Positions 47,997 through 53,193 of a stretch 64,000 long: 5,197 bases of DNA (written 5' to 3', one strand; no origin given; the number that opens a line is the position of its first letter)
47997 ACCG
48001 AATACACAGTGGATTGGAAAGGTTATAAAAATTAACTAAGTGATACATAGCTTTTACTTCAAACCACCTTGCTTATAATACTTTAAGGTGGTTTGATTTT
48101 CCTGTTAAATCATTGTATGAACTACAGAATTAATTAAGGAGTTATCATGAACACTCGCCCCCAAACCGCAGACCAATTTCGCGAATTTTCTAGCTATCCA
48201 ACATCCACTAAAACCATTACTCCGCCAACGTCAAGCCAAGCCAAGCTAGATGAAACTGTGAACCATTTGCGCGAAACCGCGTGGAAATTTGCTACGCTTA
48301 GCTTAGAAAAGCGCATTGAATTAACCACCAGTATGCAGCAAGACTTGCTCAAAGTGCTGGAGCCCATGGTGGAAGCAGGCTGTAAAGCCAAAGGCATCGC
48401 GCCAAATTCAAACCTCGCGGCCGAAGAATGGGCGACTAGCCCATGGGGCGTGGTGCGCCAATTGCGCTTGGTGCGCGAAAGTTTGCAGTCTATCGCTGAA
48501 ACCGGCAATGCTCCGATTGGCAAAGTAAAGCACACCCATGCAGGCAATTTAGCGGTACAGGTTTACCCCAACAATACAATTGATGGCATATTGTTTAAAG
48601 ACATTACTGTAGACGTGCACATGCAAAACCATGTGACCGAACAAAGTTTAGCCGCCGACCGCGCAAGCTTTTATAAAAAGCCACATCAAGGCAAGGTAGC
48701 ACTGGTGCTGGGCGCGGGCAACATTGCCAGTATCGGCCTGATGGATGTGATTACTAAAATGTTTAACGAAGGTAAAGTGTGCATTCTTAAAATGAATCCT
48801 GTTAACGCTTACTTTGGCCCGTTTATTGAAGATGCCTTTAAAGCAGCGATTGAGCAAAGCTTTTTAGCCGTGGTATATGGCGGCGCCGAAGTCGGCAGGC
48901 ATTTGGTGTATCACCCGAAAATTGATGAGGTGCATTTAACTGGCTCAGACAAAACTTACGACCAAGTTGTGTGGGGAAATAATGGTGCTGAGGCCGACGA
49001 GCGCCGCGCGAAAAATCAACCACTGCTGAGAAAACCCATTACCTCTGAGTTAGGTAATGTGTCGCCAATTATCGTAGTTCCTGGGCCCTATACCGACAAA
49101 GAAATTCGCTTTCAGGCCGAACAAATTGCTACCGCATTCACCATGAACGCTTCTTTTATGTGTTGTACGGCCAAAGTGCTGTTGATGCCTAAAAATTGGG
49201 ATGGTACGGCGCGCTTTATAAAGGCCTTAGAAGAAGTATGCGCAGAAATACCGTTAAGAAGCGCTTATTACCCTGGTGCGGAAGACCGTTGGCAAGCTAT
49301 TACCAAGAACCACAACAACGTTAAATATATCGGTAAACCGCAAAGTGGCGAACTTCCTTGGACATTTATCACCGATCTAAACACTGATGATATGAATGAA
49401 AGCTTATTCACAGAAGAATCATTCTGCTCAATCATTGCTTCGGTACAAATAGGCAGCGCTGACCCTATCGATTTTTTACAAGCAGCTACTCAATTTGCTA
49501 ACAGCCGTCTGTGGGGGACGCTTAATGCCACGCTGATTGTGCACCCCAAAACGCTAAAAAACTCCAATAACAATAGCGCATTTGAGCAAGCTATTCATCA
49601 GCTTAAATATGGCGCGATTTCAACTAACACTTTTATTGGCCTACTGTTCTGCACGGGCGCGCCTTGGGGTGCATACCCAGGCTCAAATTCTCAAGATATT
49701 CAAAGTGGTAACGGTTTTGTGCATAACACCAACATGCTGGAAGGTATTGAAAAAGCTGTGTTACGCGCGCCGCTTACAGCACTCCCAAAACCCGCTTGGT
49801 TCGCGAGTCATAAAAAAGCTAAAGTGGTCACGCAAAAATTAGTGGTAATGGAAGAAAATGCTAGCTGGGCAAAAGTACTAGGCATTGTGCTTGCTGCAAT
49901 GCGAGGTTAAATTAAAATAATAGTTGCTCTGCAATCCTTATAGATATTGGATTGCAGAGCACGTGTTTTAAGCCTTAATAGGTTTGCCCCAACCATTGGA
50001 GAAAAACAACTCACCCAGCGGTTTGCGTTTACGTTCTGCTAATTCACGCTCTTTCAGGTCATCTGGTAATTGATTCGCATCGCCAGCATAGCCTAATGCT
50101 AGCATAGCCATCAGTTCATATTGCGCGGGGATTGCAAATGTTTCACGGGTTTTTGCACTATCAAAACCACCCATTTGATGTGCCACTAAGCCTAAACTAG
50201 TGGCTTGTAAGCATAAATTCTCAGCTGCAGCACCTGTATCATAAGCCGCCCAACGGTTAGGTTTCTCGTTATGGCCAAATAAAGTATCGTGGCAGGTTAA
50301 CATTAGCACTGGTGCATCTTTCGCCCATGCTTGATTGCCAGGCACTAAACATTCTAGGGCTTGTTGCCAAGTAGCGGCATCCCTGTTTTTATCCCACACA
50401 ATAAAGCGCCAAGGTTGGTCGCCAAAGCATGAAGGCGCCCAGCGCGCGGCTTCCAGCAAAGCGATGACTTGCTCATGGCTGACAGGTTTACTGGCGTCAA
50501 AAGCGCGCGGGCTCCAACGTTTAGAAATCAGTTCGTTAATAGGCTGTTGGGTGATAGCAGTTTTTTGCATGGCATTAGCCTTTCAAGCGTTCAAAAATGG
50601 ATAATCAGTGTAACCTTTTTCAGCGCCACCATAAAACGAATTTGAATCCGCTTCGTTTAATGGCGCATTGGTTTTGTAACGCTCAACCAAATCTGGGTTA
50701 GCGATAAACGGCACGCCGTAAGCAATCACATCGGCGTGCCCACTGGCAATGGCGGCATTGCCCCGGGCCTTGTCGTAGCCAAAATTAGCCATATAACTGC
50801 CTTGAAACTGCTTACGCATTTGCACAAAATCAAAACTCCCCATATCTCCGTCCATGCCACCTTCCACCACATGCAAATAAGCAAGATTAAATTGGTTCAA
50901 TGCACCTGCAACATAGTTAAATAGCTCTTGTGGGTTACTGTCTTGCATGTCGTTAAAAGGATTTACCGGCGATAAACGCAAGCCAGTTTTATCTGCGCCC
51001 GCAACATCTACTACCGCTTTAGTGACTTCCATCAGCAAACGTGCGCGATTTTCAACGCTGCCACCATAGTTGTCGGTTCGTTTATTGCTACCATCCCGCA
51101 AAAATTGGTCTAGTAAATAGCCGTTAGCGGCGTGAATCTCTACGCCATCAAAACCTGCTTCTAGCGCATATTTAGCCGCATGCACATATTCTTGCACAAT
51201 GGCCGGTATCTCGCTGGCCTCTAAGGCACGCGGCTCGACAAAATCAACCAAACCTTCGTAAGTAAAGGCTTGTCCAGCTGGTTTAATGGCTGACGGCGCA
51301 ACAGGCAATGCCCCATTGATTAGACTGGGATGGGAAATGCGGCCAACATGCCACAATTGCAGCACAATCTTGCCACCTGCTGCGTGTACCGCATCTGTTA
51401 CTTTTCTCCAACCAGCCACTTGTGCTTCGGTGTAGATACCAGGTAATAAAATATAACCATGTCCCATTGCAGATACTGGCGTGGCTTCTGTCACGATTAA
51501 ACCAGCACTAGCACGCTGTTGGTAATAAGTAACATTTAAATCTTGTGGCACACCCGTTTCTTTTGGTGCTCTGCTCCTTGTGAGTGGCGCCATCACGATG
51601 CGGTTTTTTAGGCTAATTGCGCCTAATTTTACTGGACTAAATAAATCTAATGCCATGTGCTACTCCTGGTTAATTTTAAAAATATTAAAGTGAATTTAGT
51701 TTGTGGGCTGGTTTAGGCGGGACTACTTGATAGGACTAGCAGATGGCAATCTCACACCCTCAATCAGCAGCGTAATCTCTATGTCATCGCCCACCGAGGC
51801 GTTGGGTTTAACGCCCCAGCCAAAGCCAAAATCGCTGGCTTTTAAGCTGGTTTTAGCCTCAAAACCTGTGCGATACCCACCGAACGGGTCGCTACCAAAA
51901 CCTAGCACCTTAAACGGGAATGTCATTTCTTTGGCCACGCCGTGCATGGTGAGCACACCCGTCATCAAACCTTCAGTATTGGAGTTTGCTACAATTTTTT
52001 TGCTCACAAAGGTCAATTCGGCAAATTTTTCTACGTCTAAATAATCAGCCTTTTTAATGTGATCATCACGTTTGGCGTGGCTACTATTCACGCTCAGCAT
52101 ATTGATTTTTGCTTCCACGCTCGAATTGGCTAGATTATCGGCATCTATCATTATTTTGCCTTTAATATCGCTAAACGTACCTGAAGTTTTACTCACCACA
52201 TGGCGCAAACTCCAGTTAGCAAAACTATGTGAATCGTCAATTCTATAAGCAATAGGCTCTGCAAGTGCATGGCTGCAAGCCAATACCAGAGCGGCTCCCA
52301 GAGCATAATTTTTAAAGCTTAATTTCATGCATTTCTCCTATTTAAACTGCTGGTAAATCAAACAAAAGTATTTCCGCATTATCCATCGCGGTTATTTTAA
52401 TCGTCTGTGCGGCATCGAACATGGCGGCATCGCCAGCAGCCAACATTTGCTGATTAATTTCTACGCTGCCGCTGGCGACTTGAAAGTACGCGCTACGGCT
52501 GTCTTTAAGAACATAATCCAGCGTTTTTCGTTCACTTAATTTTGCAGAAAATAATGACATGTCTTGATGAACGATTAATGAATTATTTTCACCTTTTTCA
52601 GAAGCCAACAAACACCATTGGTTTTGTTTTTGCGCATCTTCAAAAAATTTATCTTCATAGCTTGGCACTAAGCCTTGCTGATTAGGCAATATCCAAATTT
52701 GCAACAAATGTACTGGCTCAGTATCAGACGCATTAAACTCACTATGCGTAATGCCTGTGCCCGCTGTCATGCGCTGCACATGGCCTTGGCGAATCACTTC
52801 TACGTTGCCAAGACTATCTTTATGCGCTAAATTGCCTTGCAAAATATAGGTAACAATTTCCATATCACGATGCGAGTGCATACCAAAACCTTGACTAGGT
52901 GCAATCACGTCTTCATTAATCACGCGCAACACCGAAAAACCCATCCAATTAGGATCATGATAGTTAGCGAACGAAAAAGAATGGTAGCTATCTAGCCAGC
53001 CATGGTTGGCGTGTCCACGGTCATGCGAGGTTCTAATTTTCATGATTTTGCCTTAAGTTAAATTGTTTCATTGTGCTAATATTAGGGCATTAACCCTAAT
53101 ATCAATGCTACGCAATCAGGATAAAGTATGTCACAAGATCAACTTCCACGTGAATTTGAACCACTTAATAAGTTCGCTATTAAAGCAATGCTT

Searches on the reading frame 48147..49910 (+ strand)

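Call 78: search_protein_families(library=ncbifam, proteins=[window:48147-49910:+], max_evalue=1e-10)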
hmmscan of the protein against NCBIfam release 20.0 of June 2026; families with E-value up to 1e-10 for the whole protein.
window:48147-49910:+ (587 aa): 0 families

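Call 90: search_protein_families(library=pfam, proteins=[window:48147-49910:+], max_evalue=0.001)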
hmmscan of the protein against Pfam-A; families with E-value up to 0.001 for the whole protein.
window:48147-49910:+ (587 aa): 1 family
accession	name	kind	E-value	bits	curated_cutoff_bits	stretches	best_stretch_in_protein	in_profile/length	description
PF00171.27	Aldedh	-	9.4e-11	41.4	23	1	190-369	135-297/461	Aldehyde dehydrogenase family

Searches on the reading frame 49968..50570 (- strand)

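Call 79: search_protein_families(library=ncbifam, proteins=[window:49968-50570:-], max_evalue=1e-10)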
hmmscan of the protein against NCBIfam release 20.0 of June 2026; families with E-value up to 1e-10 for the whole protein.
window:49968-50570:- (200 aa): 3 families
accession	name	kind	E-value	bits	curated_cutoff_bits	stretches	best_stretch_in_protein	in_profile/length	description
NF003768.0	PRK05365.1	equivalog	5.4e-16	58.7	152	0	3-110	6-108/200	malonic semialdehyde reductase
TIGR02476.1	BluB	equivalog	4.4e-14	52.4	150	0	10-68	8-66/205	5,6-dimethylbenzimidazole synthase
NF008275.0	PRK11053.1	equivalog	5.4e-13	48.9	227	0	11-96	3-88/217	oxygen-insensitive NAD(P)H nitroreductase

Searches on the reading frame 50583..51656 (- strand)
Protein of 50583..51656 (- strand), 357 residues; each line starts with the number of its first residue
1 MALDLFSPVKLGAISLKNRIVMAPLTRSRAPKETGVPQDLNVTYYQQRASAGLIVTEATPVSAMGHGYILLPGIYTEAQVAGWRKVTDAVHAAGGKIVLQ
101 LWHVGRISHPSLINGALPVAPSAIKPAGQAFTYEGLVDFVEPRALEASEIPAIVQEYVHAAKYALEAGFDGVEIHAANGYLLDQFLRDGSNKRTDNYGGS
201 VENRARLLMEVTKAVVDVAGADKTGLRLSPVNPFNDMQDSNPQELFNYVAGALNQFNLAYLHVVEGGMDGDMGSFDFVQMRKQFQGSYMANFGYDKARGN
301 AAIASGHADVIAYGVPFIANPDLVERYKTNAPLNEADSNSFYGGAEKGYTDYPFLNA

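Call 79: search_protein_families(library=ncbifam, proteins=[window:50583-51656:-], max_evalue=1e-10)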
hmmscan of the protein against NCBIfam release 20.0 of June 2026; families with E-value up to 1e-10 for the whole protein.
window:50583-51656:- (357 aa): 8 families
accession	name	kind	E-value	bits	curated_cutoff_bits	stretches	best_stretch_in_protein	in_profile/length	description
NF007899.0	PRK10605.1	subfamily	5.4e-113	377.9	403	1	4-355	5-365/365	N-ethylmaleimide reductase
TIGR03997.1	mycofact_OYE_2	equivalog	1.5e-46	159.1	793.15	1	5-231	2-219/645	mycofactocin system FadH/OYE family oxidoreductase 2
NF010047.0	PRK13523.1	equivalog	5.6e-44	150.6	431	1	1-219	1-208/339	NADPH dehydrogenase NamA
NF006101.0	PRK08255.1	equivalog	1.1e-40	139.5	1078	1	4-228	398-625/768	bifunctional salicylyl-CoA 5-hydroxylase/oxidoreductase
NF041087.1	bile_acid_BaiCD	equivalog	1.5e-38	132.4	825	1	4-216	3-203/642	bile acid Fe-S flavoenzyme BaiCD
NF045592.1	bili_reduct_N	equivalog_domain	3.5e-28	98.8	425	1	5-216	2-201/363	bilirubin reductase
NF045599.1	bili_reduct_long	exception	3.1e-27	95.1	750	1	5-218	1-203/641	bilirubin reductase, long form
TIGR03996.1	mycofact_OYE_1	hypoth_equivalog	9.7e-22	77.2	627.9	1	15-229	12-212/633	mycofactocin system FadH/OYE family oxidoreductase 1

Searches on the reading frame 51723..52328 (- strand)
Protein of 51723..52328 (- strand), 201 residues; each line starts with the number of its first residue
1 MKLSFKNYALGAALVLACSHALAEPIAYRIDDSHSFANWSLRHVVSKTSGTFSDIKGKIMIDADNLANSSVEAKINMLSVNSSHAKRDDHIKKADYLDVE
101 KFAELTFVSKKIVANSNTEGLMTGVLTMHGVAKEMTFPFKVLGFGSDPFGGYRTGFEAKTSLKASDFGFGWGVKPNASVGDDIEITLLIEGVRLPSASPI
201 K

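Call 79: search_protein_families(library=ncbifam, proteins=[window:51723-52328:-], max_evalue=1e-10)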
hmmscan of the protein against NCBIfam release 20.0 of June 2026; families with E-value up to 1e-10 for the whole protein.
window:51723-52328:- (201 aa): 1 family
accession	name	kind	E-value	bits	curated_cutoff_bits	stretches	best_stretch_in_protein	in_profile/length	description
NF002994.0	PRK03757.1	equivalog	5.4e-44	150.2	232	1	6-193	6-190/191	YceI family protein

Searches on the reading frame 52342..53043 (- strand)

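Call 79: search_protein_families(library=ncbifam, proteins=[window:52342-53043:-], max_evalue=1e-10)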
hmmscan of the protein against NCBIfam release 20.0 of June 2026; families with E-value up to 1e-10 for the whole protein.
window:52342-53043:- (233 aa): 0 families

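Call 90: search_protein_families(library=pfam, proteins=[window:52342-53043:-], max_evalue=0.001)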
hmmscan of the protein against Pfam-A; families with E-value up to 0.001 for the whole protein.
window:52342-53043:- (233 aa): 3 families
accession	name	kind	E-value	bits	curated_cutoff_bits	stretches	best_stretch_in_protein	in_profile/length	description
PF02678.22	Pirin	-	6.6e-35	119.8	26.1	1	5-118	4-108/108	Pirin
PF17954.7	Pirin_C_2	-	5.3e-26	91.1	22.9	1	145-230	1-86/86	Quercetinase C-terminal cupin domain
PF07883.17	Cupin_2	-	1.2e-05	25.3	27.2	1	47-116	5-69/70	Cupin domain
